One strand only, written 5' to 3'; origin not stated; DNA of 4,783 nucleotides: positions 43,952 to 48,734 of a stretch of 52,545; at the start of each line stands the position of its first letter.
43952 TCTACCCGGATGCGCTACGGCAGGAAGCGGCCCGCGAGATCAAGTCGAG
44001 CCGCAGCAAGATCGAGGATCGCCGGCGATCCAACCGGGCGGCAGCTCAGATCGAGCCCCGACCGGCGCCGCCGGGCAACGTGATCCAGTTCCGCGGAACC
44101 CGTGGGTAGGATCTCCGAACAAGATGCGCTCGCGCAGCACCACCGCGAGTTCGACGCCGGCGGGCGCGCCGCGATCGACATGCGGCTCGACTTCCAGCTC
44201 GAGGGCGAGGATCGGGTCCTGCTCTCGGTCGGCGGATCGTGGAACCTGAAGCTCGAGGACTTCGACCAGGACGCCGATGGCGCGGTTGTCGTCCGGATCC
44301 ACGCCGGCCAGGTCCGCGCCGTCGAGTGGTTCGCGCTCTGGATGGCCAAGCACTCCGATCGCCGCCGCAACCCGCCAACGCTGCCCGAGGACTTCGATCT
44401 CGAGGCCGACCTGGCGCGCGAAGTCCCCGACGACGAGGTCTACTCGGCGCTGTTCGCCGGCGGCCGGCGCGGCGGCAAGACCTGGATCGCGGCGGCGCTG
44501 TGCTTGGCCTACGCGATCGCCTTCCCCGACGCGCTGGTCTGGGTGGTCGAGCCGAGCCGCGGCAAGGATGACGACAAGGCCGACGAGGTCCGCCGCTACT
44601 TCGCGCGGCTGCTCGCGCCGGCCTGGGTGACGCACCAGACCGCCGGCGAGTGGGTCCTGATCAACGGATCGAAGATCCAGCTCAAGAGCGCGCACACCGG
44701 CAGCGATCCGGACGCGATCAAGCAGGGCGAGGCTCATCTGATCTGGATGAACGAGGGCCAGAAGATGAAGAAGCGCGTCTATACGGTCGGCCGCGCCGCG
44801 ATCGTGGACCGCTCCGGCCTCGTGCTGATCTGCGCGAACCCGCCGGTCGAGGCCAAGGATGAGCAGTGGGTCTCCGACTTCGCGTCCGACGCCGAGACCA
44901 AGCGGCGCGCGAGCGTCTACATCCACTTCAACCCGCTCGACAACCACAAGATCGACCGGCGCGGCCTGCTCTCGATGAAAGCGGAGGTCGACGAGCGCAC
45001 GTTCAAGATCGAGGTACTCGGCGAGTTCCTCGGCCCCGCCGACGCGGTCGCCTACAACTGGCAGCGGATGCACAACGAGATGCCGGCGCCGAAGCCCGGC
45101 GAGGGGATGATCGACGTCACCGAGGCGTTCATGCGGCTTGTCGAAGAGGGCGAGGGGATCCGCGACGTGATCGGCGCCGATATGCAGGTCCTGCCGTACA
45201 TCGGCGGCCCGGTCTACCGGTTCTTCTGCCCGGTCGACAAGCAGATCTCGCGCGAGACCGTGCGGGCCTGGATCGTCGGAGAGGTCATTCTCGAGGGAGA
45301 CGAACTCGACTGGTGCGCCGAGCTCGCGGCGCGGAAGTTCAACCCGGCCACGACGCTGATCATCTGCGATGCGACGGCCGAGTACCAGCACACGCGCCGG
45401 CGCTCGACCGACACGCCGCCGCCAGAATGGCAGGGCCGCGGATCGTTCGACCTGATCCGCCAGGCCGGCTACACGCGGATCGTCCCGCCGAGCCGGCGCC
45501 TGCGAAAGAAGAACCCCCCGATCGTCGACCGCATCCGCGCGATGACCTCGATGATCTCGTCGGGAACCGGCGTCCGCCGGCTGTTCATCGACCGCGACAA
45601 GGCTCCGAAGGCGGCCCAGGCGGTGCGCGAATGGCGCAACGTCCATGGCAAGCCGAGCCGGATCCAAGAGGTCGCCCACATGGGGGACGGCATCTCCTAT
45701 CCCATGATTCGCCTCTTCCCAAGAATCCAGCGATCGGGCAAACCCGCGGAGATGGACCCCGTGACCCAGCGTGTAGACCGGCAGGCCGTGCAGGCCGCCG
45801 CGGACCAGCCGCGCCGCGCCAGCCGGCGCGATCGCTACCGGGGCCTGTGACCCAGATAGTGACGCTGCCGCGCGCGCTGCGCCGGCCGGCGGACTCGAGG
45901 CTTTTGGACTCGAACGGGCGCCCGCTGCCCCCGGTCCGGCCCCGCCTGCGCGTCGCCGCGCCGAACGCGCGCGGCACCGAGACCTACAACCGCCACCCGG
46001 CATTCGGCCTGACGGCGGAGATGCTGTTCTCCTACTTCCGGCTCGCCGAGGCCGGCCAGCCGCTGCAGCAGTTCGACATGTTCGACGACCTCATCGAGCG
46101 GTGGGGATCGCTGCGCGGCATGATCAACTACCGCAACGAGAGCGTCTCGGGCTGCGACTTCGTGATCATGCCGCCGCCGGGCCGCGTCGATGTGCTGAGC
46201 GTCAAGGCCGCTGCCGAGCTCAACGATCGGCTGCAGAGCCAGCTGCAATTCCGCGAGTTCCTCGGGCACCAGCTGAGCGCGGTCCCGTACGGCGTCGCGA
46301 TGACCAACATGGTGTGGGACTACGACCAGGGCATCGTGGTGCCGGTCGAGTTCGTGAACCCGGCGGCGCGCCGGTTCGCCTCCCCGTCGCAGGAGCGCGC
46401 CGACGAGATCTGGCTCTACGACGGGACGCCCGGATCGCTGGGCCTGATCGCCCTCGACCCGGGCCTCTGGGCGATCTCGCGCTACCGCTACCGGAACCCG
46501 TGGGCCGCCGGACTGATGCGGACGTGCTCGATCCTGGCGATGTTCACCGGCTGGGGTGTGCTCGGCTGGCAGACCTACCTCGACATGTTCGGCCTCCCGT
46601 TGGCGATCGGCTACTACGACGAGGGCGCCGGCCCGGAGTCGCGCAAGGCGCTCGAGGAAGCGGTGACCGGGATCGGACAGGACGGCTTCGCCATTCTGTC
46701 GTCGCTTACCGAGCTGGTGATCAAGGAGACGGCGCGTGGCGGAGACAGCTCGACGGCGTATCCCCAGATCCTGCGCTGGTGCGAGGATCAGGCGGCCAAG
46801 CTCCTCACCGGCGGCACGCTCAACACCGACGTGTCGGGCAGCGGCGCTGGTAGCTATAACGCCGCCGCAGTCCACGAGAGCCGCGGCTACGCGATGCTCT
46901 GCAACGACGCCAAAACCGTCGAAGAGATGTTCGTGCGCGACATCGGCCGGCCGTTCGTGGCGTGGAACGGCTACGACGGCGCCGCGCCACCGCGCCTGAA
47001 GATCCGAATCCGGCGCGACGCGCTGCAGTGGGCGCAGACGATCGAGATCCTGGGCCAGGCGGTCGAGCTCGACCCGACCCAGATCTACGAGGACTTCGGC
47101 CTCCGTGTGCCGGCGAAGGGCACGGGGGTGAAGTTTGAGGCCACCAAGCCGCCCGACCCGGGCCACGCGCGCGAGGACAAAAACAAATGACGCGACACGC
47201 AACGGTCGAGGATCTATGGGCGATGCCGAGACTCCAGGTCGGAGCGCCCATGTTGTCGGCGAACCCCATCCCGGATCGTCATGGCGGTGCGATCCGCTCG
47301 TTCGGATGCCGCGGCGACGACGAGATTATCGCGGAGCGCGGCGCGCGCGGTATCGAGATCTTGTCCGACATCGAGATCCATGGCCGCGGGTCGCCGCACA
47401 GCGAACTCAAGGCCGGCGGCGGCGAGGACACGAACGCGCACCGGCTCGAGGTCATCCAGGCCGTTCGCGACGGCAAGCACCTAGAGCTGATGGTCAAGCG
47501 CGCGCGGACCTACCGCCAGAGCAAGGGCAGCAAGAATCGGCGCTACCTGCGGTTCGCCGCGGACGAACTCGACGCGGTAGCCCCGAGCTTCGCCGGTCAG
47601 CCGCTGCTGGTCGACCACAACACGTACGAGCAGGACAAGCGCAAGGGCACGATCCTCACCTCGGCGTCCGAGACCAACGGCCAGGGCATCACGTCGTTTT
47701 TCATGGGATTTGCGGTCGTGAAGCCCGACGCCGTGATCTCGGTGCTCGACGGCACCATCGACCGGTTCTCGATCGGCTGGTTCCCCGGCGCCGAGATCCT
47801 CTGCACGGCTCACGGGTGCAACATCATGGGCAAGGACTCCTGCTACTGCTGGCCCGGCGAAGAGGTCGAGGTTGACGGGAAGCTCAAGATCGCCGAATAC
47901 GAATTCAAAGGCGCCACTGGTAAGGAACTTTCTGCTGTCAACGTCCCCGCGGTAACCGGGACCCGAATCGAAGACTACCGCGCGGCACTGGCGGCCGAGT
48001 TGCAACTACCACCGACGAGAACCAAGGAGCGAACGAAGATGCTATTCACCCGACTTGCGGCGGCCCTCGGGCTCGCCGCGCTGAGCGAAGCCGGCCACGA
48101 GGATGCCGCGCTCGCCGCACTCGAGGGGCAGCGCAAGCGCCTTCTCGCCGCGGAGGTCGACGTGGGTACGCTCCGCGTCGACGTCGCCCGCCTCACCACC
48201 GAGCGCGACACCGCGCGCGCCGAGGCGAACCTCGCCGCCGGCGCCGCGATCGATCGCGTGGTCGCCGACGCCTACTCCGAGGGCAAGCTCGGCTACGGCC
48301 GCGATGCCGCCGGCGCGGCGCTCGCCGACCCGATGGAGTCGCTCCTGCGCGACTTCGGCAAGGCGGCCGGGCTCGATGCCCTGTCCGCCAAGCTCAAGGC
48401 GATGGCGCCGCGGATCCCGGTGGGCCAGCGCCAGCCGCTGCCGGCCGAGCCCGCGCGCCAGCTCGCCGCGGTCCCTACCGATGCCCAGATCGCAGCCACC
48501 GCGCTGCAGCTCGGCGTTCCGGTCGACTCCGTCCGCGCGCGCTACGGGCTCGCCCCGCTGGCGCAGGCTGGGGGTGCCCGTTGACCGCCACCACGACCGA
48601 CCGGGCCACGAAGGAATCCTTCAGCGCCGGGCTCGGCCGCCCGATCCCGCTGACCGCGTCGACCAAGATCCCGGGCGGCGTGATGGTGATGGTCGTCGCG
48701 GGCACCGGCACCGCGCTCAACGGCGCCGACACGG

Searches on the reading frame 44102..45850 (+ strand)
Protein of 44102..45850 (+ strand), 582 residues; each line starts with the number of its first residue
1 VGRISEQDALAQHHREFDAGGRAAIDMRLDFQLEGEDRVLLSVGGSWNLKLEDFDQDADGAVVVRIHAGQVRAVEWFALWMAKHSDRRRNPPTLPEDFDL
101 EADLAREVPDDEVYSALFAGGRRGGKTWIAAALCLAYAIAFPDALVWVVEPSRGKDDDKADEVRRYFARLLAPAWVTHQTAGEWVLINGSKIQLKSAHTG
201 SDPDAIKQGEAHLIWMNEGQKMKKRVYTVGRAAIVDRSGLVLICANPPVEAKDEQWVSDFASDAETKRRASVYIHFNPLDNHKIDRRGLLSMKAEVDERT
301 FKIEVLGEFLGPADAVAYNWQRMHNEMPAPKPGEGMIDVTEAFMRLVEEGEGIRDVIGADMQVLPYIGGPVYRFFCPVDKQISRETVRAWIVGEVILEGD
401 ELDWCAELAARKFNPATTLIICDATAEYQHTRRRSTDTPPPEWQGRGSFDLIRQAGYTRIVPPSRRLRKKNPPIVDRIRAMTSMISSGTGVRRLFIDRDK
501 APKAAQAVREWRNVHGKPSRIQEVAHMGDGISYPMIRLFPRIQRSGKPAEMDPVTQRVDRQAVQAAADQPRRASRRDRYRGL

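Call 15: search_protein_families(library=pfam, proteins=[window:44102-45850:+], max_evalue=0.001)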
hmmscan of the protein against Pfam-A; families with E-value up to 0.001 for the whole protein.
window:44102-45850:+ (582 aa): 1 family
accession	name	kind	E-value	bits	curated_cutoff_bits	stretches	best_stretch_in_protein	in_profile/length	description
PF03237.21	Terminase_6N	-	6.3e-06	26.4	22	1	118-228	2-114/215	Terminase large subunit, T4likevirus-type, N-terminal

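Call 51: search_dna_similar(query=window:44102-45850:+, collection=phages, mode=protein, max_rows=25, max_evalue=0.001)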
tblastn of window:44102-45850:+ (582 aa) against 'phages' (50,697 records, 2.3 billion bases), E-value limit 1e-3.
Records with a match: 233; places in all: 234; records where one place covers at least 80% of the query: 0.
Best place of each record, by identity: <60% 233.
By first word of the organism name: Escherichia 156; Vibrio 18; Klebsiella 13; Pseudomonas 10; Acinetobacter 6; Edwardsiella 5; Shigella 5; Dhillonvirus 5; Salmonella 4; Serratia 3; and 5 more.
By host as written in the record: Escherichia coli 88; Vibrio breoganii 15; Escherichia coli K-12 MG1655 12; - 11; Escherichia coli K-12 10; Escherichia sp. 6; Edwardsiella ictaluri 5; Escherichia coli O157:H7 4; and 60 more.
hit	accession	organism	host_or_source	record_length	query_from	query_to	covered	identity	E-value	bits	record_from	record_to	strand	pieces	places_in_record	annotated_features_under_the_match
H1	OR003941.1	Phage DSL-LC06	Proteobacteria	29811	121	540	72%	23.0%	1e-13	81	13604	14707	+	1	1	terminase large subunit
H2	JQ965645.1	Salmonella phage SSU5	Salmonella enterica subsp. enterica ...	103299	170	544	64%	24.3%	1e-11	74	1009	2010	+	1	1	putative terminase large subunit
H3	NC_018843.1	Salmonella phage SSU5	Salmonella enterica subsp. enterica ...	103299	170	544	64%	24.3%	1e-11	74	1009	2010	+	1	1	terminase large subunit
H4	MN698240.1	Pelagibacter phage HTVC026P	Candidatus Pelagibacter sp. HTCC1062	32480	117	542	73%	21.3%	5e-11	72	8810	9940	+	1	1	terminase large subunit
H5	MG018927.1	Pseudomonas phage nickie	Pseudomonas syringae pv. avii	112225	107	490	66%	23.2%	7e-9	65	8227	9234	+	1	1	large terminase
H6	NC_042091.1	Pseudomonas phage nickie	Pseudomonas syringae pv. avii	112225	107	490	66%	23.2%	7e-9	65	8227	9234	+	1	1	terminase large subunit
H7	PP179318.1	Pseudomonas phage Nican01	Pseudomonas syringae CC0094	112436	107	490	66%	22.8%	8e-9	65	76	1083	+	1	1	large terminase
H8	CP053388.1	Escherichia phage CMS-2020a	Escherichia coli strain SCU-107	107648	170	544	64%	23.3%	9e-10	68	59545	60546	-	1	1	record has no annotation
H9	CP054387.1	Escherichia phage CMS-2020a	Escherichia coli strain SCU-175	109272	170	544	64%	23.3%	9e-10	68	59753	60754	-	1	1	record has no annotation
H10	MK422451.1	Klebsiella phage ST13-OXA48phi12.3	Klebsiella pneumoniae ST13-OXA48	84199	185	544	62%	24.1%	2e-10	71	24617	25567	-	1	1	terminase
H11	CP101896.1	Klebsiella phage GArcari-2022b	Klebsiella pneumoniae strain 4011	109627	185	544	62%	24.1%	2e-10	71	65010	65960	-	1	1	record has no annotation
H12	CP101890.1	Klebsiella phage GArcari-2022a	Klebsiella pneumoniae strain 9362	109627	185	544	62%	24.1%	2e-10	71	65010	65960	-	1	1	record has no annotation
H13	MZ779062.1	Klebsiella phage pJN2-26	horse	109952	185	544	62%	24.1%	2e-10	71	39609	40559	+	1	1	putative terminase large subunit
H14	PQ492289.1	Klebsiella phage vB_KpnS_p4727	Klebsiella pneumoniae 4727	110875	185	544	62%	24.1%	2e-10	71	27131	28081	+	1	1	record has no annotation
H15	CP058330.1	Klebsiella phage vB_Kpn_1825-KPC53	Klebsiella pneumoniae subsp. pneumoniae ...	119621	185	544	62%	24.1%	2e-10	71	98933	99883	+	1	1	record has no annotation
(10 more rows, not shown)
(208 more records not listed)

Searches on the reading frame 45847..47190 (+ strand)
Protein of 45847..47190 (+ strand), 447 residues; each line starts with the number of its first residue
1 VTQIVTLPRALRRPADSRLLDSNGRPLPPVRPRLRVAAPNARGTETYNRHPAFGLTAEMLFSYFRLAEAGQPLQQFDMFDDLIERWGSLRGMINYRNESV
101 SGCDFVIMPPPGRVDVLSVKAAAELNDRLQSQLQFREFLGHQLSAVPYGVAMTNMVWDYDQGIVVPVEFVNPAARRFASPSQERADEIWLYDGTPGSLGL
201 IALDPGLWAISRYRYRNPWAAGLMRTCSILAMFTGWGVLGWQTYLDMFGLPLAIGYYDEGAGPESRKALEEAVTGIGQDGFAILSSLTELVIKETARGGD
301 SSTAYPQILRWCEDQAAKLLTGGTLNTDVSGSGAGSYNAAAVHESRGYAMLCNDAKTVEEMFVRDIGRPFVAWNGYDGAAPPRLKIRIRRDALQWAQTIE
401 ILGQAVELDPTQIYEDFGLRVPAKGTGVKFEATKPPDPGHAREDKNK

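Call 16: search_protein_families(library=pfam, proteins=[window:45847-47190:+], max_evalue=0.001)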
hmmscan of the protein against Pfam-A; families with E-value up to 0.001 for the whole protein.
window:45847-47190:+ (447 aa): 1 family
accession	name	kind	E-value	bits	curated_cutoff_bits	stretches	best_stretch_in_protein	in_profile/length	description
PF06074.18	Portal_Mu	-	2.2e-58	198.6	23.9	1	77-419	2-336/336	Portal protein of Mu bacteriophage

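Call 65: search_dna_similar(query=window:45847-47190:+, collection=phages, mode=protein, max_rows=20, max_evalue=1e-10)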
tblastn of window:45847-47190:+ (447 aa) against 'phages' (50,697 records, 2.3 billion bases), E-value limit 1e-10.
Records with a match: 205; places in all: 205; records where one place covers at least 80% of the query: 147.
Best place of each record, by identity: <60% 205.
By first word of the organism name: Pseudomonas 147; Vibrio 12; Escherichia 6; Ralstonia 5; Yersinia 5; Rhodovulum 4; Bacteriophage 3; Klebsiella 3; Faecalibacterium 2; Rhodobacter 2; and 12 more.
By host as written in the record: Pseudomonas aeruginosa 52; - 40; Pseudomonas aeruginosa PA14 32; Vibrio sp. 9; Ralstonia solanacearum 5; Yersinia pestis EV76-CN 4; Escherichia coli 3; Pseudomonas aeruginosa YMC12/01/R960 2; and 43 more.
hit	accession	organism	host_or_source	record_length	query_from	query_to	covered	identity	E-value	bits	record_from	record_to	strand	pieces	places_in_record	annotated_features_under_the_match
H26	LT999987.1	Pseudomonas phage vB_PaeS_PAO1_HW12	-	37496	44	428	86%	28.4%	8e-27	119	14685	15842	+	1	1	record has no annotation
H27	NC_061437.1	Pseudomonas phage vB_PaeS_PAO1_HW12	-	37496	44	428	86%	28.4%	8e-27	119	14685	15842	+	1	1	portal protein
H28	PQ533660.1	Pseudomonas phage Nox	Pseudomonas aeruginosa PA14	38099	44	428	86%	28.4%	8e-27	119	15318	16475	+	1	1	protein Mup29 H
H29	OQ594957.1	Pseudomonas phage vB_Pae_LESphi4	Pseudomonas aeruginosa LESB58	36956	44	433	87%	27.8%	8e-26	116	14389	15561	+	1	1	portal protein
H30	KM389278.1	Pseudomonas phage Phi05_1400 B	-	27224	44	428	86%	28.1%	2e-26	118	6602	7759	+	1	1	record has no annotation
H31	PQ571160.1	Pseudomonas phage Cline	Pseudomonas aeruginosa PA14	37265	44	428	86%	28.1%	2e-26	118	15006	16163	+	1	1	portal protein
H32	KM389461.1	Pseudomonas phage F_TK432sp/Pa1651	-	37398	44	428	86%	28.1%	2e-26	118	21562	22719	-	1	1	record has no annotation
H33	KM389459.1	Pseudomonas phage F_ET309sp/Pa1651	-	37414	44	428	86%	28.1%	2e-26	118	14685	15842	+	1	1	record has no annotation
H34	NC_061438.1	Pseudomonas phage F_ET309sp/Pa1651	-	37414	44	428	86%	28.1%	2e-26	118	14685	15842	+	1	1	portal protein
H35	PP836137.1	Pseudomonas phage GEC_PNG14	Pseudomonas aeruginosa 573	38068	44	428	86%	28.1%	2e-26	118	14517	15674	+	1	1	DUF935 domain-containing protein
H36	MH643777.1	Pseudomonas phage YMC12/01/R960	Pseudomonas aeruginosa YMC12/01/R960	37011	44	428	86%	28.1%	2e-26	118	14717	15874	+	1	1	portal protein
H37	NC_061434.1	Pseudomonas phage YMC12/01/R960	Pseudomonas aeruginosa YMC12/01/R960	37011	44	428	86%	28.1%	2e-26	118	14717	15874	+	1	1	portal protein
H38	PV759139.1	Pseudomonas phage vB_Pae_LMQSRe25-1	Pseudomonas aeruginosa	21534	44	428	86%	28.1%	3e-26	118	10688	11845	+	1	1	portal protein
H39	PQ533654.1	Pseudomonas phage Cinder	Pseudomonas aeruginosa PA14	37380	44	435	88%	27.5%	1e-23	110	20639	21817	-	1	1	protein Mup29 H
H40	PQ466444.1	Pseudomonas phage VAC1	Pseudomonas aeruginosa PA14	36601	44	435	88%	27.5%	1e-23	110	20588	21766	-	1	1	hypothetical protein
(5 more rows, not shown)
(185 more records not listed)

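Call 75: find_related_loci(query=window:45847-47190:+, collection=genome_contigs, flank=10000)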
Query window:45847-47190:+ (447 aa) in genome_contigs; peptide patterns used: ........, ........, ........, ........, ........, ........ (x = any residue, [..] = any of these).
24 stretches matched a pattern, but none encodes a relative of the query by tblastn (E <= 1e-3).

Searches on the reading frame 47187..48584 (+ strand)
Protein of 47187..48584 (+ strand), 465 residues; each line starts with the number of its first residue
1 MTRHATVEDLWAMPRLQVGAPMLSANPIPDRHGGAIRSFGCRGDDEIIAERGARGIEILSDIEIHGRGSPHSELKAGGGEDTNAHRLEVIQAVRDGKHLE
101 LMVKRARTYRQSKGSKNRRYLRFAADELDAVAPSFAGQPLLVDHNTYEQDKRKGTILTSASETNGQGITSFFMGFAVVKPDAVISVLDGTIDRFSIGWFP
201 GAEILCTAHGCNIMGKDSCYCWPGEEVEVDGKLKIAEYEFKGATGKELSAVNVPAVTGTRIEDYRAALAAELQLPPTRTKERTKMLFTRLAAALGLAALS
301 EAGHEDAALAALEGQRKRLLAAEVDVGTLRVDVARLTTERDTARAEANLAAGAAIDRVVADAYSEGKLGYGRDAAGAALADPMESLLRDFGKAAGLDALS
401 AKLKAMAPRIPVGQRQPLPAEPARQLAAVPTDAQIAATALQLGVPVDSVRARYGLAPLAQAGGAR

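Call 15: search_protein_families(library=pfam, proteins=[window:47187-48584:+], max_evalue=0.001)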
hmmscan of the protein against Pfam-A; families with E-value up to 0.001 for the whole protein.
window:47187-48584:+ (465 aa): 1 family
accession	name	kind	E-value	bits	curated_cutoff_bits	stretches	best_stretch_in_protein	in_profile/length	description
PF10123.14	Mu-like_Pro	-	6.4e-05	23.1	25.2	1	251-447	122-326/330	Mu-like prophage I protein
